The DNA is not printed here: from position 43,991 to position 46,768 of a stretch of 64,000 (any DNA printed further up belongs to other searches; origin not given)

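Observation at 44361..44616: pheT insertion 1: about 85 codons of intergenic-type hairpin repeats translated in frame in an essential gene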

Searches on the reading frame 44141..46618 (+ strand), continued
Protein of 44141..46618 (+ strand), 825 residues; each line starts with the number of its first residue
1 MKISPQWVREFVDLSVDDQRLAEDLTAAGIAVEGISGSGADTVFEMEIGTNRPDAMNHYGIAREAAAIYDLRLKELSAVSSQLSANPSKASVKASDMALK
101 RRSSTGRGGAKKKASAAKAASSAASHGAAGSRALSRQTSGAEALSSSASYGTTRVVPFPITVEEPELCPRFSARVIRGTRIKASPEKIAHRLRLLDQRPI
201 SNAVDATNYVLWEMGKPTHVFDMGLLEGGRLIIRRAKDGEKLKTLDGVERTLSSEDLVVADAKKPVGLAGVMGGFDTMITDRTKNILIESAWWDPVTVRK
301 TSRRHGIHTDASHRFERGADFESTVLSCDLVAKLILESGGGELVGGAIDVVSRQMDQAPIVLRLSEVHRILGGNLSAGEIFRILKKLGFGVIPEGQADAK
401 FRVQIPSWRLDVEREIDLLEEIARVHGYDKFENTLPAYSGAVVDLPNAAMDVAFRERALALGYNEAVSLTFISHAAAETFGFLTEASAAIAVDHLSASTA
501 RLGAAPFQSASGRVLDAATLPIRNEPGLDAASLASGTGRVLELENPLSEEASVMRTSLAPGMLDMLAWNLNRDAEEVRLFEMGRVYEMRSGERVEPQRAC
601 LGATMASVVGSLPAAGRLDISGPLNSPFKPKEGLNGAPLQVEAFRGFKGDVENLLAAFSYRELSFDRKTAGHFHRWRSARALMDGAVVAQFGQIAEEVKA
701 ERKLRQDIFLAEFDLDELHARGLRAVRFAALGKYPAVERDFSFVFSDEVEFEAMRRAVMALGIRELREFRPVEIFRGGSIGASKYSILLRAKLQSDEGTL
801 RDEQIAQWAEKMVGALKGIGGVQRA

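Call 43: search_solved_structures(query=window:44141-46618:+, max_evalue=1e-10, show_alignments=2)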
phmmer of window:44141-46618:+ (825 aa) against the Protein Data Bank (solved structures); distinct sequences matched with E-value up to 1e-10: 11.
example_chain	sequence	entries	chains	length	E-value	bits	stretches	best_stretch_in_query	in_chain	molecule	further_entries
4p71_A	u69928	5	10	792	1.8e-81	278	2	159-480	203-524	Phenylalanine--tRNA ligase beta subunit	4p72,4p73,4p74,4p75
3pco_B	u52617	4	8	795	1.2e-80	275.2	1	152-473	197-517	Phenylalanyl-tRNA synthetase, beta chain | Phenylalanine--tRNA ligase beta subunit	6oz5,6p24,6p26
2rhs_B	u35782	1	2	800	3.3e-78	267.2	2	158-482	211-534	Phenylalanyl-tRNA synthetase beta chain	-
2rhq_B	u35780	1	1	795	9.8e-78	265.6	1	157-482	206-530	Phenylalanyl-tRNA synthetase beta chain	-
7n8y_B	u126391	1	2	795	2.5e-77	264.3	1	157-473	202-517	Phenylalanine--tRNA ligase beta subunit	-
6p8t_A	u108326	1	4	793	2.4e-73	251.1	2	166-473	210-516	Phenylalanine--tRNA ligase beta subunit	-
2iy5_B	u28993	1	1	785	1.1e-70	242.3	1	155-478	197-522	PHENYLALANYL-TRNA SYNTHETASE BETA CHAIN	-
1b70_B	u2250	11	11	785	1.3e-70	242.1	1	155-478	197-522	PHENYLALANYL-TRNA SYNTHETASE | PROTEIN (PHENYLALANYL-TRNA SYNTHETASE) | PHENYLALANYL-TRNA SYNTHETASE BETA CHAIN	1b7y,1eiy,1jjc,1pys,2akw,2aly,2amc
7k9m_B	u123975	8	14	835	4.7e-48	167.5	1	158-482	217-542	Phenylalanine--tRNA ligase beta subunit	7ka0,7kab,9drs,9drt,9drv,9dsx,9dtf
7daw_B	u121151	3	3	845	4.8e-48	167.5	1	158-482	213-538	Phenylalanine--tRNA ligase beta subunit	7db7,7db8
7k98_B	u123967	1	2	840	4.9e-48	167.4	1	158-482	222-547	Phenylalanine--tRNA ligase beta subunit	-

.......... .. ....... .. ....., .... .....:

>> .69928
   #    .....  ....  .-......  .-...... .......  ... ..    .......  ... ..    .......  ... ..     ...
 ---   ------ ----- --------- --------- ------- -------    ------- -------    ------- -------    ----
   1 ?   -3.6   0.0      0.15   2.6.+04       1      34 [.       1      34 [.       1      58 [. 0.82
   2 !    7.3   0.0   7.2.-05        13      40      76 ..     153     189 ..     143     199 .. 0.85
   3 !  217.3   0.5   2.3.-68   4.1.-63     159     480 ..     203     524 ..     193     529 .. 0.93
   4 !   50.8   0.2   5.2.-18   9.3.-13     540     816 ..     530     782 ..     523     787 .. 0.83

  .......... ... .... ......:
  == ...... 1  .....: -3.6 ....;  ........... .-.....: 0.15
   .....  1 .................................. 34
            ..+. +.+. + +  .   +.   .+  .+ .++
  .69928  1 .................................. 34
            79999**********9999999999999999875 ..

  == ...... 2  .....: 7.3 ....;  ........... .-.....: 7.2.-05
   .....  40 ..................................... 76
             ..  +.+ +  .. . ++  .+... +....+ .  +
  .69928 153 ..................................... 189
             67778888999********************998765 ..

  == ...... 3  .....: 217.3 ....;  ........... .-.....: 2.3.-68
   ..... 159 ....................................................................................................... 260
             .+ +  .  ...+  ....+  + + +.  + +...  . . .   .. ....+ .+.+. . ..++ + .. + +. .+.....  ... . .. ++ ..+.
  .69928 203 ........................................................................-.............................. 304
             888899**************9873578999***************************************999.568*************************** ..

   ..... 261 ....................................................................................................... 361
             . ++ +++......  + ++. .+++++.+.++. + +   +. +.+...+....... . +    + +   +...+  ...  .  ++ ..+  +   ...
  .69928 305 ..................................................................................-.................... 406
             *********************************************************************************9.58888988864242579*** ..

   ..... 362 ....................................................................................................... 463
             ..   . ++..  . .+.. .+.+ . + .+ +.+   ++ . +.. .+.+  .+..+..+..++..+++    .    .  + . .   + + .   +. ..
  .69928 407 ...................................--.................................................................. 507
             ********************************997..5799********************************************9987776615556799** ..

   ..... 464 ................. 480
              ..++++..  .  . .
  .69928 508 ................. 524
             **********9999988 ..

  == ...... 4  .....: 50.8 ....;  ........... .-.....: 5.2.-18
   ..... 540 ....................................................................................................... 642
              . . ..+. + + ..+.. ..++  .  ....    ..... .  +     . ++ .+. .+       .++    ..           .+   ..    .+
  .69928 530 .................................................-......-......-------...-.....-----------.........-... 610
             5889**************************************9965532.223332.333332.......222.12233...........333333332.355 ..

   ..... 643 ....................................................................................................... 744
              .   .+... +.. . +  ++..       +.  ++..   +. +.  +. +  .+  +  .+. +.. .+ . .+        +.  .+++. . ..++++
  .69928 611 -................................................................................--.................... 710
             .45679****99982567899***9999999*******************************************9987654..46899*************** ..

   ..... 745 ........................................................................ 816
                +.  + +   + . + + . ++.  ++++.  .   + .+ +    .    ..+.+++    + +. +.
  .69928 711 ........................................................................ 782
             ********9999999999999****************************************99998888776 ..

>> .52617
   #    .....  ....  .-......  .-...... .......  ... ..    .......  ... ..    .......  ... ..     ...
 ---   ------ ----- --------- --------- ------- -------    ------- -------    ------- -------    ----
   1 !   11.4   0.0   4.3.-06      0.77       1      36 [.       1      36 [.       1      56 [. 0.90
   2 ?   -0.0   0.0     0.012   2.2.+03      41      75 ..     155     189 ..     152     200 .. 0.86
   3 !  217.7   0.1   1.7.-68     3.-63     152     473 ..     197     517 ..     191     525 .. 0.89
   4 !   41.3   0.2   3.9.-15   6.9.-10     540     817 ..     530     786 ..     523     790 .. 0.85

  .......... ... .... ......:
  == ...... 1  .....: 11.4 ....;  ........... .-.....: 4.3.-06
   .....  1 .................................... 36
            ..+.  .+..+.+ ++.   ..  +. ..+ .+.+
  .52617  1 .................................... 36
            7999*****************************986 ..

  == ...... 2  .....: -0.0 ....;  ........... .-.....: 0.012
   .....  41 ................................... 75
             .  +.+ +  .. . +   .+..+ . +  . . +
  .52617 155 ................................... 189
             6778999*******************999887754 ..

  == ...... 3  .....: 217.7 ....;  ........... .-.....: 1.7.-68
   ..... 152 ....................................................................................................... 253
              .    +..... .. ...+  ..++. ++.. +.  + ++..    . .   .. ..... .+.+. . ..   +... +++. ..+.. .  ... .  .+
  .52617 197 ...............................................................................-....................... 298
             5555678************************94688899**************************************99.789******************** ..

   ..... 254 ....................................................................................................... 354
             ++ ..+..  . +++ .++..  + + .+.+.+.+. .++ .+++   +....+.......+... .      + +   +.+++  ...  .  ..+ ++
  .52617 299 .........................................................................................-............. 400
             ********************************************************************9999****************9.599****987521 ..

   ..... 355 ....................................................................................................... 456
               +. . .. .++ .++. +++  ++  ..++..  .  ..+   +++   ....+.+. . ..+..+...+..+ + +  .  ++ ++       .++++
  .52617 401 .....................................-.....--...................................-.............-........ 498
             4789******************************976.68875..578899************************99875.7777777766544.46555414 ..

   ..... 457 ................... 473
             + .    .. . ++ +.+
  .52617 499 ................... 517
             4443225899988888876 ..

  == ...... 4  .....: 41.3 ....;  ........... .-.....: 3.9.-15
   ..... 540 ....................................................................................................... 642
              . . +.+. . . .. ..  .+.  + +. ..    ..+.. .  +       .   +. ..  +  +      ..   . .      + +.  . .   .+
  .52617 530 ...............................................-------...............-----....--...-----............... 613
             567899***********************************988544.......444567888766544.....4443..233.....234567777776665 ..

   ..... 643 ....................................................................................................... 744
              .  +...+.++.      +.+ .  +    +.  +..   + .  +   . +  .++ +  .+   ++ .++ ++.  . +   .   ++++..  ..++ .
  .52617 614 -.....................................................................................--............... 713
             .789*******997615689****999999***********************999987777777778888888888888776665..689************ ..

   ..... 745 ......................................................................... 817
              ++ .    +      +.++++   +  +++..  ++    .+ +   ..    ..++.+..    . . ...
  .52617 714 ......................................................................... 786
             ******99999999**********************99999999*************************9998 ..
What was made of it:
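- On Rickettsia palindromic elements (RPE): The insertion lies in the B1-B3/4 linker by alignment to 4P71 and 3PCO (call 43).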

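Call 55: search_protein_representatives(protein=P0102)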
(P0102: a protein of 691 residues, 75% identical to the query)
Query: 691 residues. Proteins with E-value up to 0.001 (for the whole library): 27098; up to 1e-10: 18069; up to 1e-30: 10026. The best 150 are listed.
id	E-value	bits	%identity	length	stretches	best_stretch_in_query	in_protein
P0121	0.0e+00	1147.4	76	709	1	1-691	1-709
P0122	8.0e-207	705.3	48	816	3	151-482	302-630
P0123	1.4e-177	608.7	55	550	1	147-691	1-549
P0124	1.9e-171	588.4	46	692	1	1-685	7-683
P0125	3.6e-170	584.2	50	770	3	2-310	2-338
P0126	1.4e-168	578.9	50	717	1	2-690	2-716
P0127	2.1e-162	558.5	59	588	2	1-330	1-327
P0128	2.4e-162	558.3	51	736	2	1-324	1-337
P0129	3.1e-159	548.0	43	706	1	1-690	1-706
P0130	3.3e-159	547.9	42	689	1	1-686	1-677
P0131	6.8e-159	546.9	82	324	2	190-441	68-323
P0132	5.7e-157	540.6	44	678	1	1-688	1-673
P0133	2.2e-151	522.1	42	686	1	1-687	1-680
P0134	3.5e-151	521.4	44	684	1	5-688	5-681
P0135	2.8e-149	515.1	41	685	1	1-683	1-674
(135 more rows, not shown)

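Call 59: predict_structure(alignment_id=A1)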
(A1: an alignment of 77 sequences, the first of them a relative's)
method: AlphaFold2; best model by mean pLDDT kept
length: 825 residues; sequences in the alignment: 77
mean_pLDDT: 51.5   pTM: 0.36
mean pLDDT of the five models: 51.5, 49.0, 47.9, 46.5, 42.6
residues with pLDDT >= 90: 99; 70-90: 156; 50-70: 90; < 50: 480
segments of 3 or more residues with pLDDT < 50: 48-53, 77-232, 244-246, 266-362, 370-372, 393-583, 616-624, 626-636
pLDDT, mean of each block of 10 residues (from residue 1): 84 91 88 86 73 58 89 64 30 26 26 26 25 26 28 27 24 24 37 31 31 29 37 64 57 61 47 34 29 30 26 27 31 35 27 29 51 60 59 45 37 37 39 27 29 45 36 31 25 22 22 26 27 24 31 31 33 41 54 71 73 56 40 53 85 83 81 84 91 82 72 85 68 69 95 96 94 87 92 80 86 97 83
secondary structure, 60 per line:
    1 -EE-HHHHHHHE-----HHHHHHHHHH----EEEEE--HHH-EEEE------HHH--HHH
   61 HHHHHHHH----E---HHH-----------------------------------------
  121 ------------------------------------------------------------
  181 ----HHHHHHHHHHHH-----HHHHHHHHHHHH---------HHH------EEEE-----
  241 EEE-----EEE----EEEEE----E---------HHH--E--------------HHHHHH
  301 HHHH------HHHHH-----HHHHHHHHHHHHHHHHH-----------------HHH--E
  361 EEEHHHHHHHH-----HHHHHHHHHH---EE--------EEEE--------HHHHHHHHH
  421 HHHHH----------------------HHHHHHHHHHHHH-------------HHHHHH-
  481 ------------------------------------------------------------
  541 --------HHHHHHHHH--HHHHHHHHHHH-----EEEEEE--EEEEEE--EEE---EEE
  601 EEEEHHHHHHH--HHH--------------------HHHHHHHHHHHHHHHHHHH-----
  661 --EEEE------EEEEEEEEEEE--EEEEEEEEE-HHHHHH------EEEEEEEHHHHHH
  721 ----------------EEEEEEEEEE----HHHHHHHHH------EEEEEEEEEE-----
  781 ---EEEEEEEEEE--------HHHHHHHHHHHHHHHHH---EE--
elements in order (helices of 4 or more, strands of 3 or more residues): H5-11 H18-27 E32-36 E43-46 H58-68 H185-196 H202-213 E232-235 E241-243 E249-251 E256-260 H295-304 H311-315 H321-337 E360-363 H364-371 H377-386 E400-403 H412-425 H448-460 H474-479 H549-557 H560-570 E576-581 E584-589 E592-594 E598-604 H605-611 H637-655 E663-666 E673-683 E686-694 H696-701 E708-714 H715-720 E737-746 H751-759 E766-775 E784-793 H802-818
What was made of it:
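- Tried and rejected: First AlphaFold2 run (call 59).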

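Call 79: predict_structure(alignment_id=A3)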
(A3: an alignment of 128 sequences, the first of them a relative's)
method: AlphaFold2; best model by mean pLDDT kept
length: 825 residues; sequences in the alignment: 128
mean_pLDDT: 84.7   pTM: 0.67
mean pLDDT of the five models: 84.7, 84.5, 84.4, 84.3, 84.1
residues with pLDDT >= 90: 599; 70-90: 62; 50-70: 41; < 50: 123
segments of 3 or more residues with pLDDT < 50: 87-152, 492-529, 531-535, 620-622, 626-635
pLDDT, mean of each block of 10 residues (from residue 1): 97 98 96 96 92 94 98 82 54 33 32 30 30 31 36 75 98 98 98 98 98 98 98 98 98 98 98 98 98 98 97 96 96 97 96 94 94 89 97 85 96 97 93 69 89 98 98 95 59 42 34 33 41 57 94 97 98 98 95 95 97 71 48 58 94 97 93 95 96 97 97 98 91 95 94 93 96 89 93 96 97 97 90
secondary structure, 60 per line:
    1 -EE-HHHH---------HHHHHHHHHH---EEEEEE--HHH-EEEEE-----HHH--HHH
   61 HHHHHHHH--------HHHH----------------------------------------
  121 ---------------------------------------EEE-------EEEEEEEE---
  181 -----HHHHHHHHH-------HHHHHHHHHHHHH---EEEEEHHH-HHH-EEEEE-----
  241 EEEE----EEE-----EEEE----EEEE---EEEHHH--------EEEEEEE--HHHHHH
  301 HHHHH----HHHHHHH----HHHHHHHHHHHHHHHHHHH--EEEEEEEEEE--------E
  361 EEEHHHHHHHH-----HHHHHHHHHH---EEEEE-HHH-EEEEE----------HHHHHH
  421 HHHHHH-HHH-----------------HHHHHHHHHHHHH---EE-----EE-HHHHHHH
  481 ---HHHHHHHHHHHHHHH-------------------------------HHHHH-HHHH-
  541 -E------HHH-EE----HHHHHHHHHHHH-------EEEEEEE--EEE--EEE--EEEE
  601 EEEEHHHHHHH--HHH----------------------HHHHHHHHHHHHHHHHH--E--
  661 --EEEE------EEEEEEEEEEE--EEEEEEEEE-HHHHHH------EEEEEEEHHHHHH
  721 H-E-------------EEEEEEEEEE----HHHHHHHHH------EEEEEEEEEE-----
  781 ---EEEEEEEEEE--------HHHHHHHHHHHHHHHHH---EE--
elements in order (helices of 4 or more, strands of 3 or more residues): H5-8 H18-27 E31-36 E43-47 H58-68 H77-80 E160-162 E170-177 H186-194 H202-214 E218-222 E231-235 E241-244 E249-251 E257-260 E265-268 E272-274 E286-292 H295-305 H310-316 H321-339 E342-351 E360-363 H364-371 H377-386 E390-394 E400-404 H415-426 H448-460 H474-480 H484-498 H530-534 H536-539 H559-570 E578-584 E587-589 E592-594 E597-604 H605-611 H639-655 E663-666 E673-683 E686-694 H696-701 E708-714 H715-721 E737-746 H751-759 E766-775 E784-793 H802-818
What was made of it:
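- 44361..44616 (+): Insertion 1 as flagged: the repeat-built tract in the B1-B3/4 linker, translated as residues about 74-159. AlphaFold2 pLDDT is about 30 for residues 87-152, while the flanking domains score above 90 (call 79).
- On Rickettsia palindromic elements (RPE): It is the only low-confidence stretch in that part of the AlphaFold2 model (call 79).
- The only low segments are 87-152, 492-535 and 620-635 (call 79). No secondary structure or confident contacts are predicted (call 79).
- Tried and rejected: I repeated it with a diverse alignment (call 79).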
